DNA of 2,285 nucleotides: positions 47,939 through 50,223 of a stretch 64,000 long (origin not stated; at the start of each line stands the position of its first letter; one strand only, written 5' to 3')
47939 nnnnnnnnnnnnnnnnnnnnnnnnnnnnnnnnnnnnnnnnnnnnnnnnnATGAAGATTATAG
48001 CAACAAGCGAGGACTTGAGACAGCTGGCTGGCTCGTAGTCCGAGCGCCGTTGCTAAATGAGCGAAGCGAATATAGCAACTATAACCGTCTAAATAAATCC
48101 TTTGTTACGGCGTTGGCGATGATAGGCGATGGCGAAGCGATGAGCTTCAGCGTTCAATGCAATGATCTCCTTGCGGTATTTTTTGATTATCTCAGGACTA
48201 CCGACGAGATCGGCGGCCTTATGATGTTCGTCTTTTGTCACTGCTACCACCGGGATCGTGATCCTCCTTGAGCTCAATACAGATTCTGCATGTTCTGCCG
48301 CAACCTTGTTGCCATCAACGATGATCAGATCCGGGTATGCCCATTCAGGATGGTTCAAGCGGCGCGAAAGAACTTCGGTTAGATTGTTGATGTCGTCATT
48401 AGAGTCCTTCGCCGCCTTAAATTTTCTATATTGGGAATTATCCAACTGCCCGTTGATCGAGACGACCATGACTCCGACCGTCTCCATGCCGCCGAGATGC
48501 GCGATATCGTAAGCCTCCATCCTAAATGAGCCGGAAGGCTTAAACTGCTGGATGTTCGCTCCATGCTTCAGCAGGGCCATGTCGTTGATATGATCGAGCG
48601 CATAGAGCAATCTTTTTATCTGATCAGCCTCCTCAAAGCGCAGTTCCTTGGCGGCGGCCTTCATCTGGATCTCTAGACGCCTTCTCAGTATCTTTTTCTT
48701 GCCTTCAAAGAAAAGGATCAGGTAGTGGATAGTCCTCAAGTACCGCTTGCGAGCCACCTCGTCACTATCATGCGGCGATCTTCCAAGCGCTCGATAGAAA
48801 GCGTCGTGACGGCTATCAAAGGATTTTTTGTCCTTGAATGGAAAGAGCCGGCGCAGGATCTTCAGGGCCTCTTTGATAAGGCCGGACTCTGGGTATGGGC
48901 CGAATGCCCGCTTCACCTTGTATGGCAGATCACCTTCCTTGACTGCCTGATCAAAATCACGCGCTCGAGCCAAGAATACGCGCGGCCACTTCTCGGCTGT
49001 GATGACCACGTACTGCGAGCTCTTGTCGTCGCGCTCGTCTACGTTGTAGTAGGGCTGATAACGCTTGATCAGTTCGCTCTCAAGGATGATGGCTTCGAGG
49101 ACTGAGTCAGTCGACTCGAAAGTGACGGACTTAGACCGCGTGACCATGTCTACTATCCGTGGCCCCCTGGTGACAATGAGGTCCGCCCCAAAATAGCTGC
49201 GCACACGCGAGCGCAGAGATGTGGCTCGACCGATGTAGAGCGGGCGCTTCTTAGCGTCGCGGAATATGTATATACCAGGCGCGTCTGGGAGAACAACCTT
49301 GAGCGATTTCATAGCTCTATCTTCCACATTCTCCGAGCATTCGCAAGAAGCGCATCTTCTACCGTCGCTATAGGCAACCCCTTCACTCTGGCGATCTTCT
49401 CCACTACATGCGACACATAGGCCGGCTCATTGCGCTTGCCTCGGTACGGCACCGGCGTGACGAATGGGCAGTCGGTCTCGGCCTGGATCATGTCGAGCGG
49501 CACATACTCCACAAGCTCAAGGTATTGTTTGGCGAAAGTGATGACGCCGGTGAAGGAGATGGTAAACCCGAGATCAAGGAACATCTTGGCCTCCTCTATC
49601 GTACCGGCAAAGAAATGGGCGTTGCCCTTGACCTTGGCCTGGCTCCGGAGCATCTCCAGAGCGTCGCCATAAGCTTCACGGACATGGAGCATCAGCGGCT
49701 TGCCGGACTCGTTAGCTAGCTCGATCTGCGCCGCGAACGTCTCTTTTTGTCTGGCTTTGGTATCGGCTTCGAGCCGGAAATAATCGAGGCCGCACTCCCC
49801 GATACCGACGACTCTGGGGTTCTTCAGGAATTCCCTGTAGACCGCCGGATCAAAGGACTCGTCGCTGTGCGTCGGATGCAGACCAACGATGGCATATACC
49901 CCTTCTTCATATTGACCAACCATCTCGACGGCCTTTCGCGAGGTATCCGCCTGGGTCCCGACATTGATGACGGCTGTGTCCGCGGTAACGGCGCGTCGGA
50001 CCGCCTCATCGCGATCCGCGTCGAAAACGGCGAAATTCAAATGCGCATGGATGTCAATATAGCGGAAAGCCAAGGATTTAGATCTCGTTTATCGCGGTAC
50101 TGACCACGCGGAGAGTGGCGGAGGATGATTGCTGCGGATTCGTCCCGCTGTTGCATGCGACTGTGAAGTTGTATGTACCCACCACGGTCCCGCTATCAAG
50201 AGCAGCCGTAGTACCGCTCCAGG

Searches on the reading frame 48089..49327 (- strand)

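Call 10: search_protein_families(library=pfam, proteins=[window:48089-49327:-], max_evalue=0.001)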
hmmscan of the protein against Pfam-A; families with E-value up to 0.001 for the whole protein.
window:48089-49327:- (412 aa): 2 families
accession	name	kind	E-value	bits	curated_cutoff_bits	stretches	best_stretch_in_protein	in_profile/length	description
PF08459.17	UvrC_RNaseH_dom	-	1.4e-28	100.2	22.3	1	269-400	12-159/159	UvrC RNAse H endonuclease domain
PF01541.30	GIY-YIG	-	2.4e-05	25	22.6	1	17-94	2-77/78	GIY-YIG catalytic domain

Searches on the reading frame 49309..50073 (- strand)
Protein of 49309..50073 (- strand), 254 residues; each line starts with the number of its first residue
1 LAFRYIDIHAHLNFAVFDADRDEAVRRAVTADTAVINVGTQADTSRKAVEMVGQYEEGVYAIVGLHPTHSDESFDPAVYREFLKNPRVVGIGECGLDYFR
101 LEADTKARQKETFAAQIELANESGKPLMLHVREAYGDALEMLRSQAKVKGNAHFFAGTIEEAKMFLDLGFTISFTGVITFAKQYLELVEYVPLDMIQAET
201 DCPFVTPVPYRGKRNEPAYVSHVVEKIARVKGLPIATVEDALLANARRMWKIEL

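Call 10: search_protein_families(library=pfam, proteins=[window:49309-50073:-], max_evalue=0.001)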
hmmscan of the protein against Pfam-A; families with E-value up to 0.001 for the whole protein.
window:49309-50073:- (254 aa): 1 family
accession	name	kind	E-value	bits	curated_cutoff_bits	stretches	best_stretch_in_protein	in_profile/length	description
PF01026.27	TatD_DNase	-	4.5e-73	246.2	27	1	6-250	1-252/253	TatD related DNase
